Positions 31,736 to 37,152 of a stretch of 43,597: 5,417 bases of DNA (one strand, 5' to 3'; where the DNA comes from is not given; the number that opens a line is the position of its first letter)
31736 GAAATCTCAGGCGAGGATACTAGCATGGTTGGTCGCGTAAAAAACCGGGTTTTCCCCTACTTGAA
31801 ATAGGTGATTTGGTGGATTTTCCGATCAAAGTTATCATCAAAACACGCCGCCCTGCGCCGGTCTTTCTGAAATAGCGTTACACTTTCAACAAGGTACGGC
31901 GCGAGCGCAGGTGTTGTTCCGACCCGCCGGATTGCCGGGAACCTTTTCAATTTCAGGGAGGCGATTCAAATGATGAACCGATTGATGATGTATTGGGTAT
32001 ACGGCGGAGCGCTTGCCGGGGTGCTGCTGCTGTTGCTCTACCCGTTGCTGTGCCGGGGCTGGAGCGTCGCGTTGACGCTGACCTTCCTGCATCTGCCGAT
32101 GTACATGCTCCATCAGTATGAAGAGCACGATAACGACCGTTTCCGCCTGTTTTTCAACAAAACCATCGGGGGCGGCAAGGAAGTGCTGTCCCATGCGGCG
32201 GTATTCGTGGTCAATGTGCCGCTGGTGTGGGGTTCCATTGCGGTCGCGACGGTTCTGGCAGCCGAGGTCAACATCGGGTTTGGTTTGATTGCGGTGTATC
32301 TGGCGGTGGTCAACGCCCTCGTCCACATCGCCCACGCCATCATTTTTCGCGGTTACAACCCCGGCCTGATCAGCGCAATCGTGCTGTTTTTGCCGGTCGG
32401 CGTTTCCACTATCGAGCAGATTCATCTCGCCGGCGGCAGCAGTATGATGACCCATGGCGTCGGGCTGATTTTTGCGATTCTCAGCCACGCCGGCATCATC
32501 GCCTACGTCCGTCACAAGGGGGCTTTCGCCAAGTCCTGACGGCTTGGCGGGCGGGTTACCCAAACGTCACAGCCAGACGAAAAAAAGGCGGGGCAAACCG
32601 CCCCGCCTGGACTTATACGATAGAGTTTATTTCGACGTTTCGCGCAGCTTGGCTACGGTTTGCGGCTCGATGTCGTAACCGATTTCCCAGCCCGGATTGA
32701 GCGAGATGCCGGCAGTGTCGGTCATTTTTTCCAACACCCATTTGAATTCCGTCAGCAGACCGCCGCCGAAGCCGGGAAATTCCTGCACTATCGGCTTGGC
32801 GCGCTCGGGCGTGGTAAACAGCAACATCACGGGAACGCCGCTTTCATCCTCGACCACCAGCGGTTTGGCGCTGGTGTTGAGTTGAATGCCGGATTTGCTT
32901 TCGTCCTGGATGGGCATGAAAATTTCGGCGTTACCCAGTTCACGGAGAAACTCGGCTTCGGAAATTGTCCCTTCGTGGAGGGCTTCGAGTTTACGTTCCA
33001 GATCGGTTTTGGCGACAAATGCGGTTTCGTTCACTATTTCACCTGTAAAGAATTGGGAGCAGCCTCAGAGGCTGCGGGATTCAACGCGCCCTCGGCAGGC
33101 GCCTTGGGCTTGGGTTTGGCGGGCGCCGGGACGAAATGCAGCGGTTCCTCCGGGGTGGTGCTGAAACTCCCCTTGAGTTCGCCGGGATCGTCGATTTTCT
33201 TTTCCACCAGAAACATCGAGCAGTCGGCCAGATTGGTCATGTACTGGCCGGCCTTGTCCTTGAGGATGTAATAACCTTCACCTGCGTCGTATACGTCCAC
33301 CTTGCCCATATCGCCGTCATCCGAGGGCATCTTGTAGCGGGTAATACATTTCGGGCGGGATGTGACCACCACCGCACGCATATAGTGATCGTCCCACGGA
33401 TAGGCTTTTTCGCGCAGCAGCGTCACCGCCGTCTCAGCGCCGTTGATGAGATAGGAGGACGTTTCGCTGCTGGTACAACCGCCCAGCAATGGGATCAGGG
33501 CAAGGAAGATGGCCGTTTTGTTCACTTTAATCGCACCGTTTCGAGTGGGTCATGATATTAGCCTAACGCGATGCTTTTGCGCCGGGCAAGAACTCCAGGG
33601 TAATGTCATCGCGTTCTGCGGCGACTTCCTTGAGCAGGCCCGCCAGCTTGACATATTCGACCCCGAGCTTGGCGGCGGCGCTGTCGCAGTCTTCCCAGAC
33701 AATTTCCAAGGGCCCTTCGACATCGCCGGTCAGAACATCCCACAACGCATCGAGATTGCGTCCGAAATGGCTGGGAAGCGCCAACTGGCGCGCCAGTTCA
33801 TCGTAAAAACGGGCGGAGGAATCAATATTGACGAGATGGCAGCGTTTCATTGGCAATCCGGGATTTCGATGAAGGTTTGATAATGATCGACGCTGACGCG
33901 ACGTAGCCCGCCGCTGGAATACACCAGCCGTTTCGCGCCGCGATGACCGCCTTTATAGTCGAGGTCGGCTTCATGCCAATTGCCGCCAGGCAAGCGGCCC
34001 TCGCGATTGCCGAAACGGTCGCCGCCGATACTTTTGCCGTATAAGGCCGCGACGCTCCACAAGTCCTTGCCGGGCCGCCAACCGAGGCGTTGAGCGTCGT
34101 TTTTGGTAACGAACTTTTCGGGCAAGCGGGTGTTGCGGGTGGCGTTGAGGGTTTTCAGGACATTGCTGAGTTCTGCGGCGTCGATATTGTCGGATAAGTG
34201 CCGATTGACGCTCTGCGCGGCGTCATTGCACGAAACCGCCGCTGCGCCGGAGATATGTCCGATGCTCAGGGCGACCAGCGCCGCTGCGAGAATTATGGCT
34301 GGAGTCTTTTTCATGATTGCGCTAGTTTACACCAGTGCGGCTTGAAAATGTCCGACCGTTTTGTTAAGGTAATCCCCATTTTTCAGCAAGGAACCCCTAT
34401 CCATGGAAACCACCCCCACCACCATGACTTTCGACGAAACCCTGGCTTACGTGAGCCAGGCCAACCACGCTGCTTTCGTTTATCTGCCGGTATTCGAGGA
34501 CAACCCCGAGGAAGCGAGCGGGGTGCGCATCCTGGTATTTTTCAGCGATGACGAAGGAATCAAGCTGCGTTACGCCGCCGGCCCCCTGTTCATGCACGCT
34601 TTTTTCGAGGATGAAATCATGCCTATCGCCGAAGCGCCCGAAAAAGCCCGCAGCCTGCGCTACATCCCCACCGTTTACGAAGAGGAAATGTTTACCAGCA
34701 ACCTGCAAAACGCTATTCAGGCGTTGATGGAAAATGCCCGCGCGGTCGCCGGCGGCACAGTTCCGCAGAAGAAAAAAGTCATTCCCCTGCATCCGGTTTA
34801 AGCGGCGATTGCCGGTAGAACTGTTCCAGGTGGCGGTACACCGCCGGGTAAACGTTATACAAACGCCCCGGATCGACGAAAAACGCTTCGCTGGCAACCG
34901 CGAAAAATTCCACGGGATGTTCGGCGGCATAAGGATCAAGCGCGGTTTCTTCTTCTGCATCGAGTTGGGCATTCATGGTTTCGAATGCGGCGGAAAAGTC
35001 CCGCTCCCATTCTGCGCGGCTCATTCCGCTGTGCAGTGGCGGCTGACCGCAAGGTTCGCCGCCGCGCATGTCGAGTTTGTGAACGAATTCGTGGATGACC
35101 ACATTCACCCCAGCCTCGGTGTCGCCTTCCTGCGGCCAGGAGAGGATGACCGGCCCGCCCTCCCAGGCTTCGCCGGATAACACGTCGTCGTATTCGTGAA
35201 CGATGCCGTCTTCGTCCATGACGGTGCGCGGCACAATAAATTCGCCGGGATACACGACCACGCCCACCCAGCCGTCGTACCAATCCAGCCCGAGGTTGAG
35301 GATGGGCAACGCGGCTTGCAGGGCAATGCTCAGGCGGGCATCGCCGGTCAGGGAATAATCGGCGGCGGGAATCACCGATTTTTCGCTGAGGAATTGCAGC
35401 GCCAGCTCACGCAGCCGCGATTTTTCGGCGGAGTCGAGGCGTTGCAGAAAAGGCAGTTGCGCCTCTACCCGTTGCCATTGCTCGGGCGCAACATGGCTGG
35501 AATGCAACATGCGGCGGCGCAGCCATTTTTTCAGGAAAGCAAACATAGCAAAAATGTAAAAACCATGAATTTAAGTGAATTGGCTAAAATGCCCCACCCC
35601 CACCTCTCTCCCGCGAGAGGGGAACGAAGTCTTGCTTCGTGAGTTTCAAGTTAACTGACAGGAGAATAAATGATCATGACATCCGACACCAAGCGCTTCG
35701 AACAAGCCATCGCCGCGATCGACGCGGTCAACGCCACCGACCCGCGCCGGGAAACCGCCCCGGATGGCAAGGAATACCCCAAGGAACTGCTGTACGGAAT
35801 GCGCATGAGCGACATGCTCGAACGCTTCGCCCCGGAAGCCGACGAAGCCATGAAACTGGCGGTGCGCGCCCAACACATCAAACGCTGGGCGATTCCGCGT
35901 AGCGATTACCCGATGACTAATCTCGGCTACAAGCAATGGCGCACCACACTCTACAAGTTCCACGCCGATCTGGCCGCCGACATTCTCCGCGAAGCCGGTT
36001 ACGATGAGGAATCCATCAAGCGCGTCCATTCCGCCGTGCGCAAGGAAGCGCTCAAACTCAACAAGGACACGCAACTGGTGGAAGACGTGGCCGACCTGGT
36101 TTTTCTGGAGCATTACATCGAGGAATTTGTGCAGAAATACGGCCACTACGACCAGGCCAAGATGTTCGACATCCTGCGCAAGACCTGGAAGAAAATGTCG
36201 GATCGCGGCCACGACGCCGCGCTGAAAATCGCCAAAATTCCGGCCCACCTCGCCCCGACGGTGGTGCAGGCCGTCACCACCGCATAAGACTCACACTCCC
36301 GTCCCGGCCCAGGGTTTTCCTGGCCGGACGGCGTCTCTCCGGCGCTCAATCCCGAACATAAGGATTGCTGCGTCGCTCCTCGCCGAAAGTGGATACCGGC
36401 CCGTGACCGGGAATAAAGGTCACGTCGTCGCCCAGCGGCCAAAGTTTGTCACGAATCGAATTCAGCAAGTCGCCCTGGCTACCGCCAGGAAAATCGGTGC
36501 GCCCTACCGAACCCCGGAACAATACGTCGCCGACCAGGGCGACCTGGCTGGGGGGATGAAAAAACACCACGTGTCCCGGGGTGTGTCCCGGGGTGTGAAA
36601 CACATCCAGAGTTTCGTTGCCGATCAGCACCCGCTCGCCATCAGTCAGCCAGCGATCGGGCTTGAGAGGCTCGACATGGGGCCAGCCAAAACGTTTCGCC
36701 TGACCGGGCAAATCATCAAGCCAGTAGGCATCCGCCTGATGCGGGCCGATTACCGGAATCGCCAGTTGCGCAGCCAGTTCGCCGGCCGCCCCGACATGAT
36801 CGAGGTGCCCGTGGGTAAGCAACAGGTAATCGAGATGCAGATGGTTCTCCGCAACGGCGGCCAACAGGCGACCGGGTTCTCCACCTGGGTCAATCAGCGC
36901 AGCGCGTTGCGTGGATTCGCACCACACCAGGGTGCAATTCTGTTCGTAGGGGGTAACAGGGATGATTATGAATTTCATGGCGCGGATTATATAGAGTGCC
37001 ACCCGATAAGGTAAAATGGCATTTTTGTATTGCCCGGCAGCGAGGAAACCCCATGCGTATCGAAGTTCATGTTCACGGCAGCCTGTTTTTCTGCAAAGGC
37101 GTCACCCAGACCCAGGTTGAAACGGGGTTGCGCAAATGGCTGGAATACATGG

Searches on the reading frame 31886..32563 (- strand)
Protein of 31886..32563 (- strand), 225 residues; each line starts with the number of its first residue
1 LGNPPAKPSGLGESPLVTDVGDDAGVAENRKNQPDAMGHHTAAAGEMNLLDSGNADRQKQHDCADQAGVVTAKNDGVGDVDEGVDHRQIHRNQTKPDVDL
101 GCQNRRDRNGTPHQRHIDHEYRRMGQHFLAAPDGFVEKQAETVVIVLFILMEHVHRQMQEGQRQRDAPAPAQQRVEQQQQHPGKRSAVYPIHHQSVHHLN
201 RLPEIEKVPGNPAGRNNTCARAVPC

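Call 14: search_protein_families(library=pfam, proteins=[window:31886-32563:-], max_evalue=0.01)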
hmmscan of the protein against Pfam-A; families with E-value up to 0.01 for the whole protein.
window:31886-32563:- (225 aa): 0 families

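Call 54: search_protein_families(library=pfam, proteins=[window:31886-32563:-], max_evalue=1)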
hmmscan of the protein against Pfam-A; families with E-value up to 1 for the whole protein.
window:31886-32563:- (225 aa): 1 family
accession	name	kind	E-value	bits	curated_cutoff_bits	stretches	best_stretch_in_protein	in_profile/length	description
PF19747.4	DUF6234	-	0.15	12.9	27.5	1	139-175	81-117/129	Family of unknown function (DUF6234)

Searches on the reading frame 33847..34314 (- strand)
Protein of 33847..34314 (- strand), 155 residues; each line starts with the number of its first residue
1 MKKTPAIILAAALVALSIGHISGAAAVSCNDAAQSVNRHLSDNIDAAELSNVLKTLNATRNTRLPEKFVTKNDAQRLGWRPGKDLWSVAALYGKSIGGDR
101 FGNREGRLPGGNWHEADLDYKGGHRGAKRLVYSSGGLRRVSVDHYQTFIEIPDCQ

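Call 14: search_protein_families(library=pfam, proteins=[window:33847-34314:-], max_evalue=0.01)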
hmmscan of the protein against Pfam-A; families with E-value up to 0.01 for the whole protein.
window:33847-34314:- (155 aa): 1 family
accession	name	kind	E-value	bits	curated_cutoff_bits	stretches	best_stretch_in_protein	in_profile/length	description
PF00545.25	Ribonuclease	-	1e-12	48.9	24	1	60-151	9-97/98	ribonuclease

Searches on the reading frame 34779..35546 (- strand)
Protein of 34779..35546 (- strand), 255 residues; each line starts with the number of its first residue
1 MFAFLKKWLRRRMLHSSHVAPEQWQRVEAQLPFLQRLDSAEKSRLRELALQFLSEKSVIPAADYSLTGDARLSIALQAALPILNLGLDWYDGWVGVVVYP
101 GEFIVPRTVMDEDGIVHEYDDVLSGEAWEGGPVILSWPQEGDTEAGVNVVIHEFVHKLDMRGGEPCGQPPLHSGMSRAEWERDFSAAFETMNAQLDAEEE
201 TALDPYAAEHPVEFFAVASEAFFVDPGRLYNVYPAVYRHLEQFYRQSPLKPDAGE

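Call 14: search_protein_families(library=pfam, proteins=[window:34779-35546:-], max_evalue=0.01)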
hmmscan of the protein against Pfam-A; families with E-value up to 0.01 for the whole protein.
window:34779-35546:- (255 aa): 1 family
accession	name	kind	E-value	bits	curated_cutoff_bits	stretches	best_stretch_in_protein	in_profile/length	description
PF06167.18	Peptidase_M90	-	1.5e-84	283.8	26.2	1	6-245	2-243/243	Glucose-regulated metallo-peptidase M90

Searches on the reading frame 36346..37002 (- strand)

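Call 15: search_protein_families(library=pfam, proteins=[window:36346-37002:-], max_evalue=0.01)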
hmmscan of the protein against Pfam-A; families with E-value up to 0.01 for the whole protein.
window:36346-37002:- (218 aa): 3 families
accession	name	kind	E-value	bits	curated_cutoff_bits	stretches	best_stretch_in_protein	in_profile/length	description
PF00753.33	Lactamase_B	-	9e-36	124.1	22.7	1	17-200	2-196/196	Metallo-beta-lactamase superfamily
PF12706.13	Lactamase_B_2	-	0.00029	20.9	27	1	36-92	4-68/200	Beta-lactamase superfamily domain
PF23023.1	Anti-Pycsar_Apyc1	-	0.0071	16.3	50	1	20-80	19-77/250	Anti-Pycsar protein Apyc1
